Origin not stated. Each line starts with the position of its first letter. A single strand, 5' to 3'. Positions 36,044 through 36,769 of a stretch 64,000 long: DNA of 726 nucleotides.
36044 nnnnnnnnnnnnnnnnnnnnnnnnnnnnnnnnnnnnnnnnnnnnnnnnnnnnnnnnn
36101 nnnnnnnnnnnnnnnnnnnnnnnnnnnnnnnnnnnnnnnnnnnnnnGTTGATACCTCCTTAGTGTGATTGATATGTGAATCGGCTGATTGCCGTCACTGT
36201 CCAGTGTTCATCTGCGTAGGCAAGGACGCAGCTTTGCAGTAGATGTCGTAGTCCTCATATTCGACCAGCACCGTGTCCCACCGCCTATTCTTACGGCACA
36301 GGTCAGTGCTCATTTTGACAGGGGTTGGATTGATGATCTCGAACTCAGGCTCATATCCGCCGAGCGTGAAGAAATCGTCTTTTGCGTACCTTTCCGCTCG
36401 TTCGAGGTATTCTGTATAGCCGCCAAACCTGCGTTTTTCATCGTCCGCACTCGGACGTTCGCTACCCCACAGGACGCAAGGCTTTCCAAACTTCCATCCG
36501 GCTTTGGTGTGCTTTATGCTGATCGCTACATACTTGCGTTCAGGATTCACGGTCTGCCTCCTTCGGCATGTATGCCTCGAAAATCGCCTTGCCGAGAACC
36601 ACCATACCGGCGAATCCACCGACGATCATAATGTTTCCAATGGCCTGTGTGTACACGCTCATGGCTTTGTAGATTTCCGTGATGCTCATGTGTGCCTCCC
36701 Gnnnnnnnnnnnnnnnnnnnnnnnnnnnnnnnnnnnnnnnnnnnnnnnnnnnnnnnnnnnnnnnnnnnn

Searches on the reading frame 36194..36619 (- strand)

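Call 9: search_protein_families(library=phrogs, proteins=[window:36194-36619:-], max_evalue=0.01)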
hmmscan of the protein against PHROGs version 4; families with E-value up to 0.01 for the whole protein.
window:36194-36619:- (141 aa): 1 family
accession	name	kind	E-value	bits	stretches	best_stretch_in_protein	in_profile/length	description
phrog_31569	-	unknown function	0.00058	21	1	23-82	8-62/108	-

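Call 10: search_protein_families(library=pfam, proteins=[window:36194-36619:-], max_evalue=0.01)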
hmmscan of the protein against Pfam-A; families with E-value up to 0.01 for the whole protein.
window:36194-36619:- (141 aa): 0 families
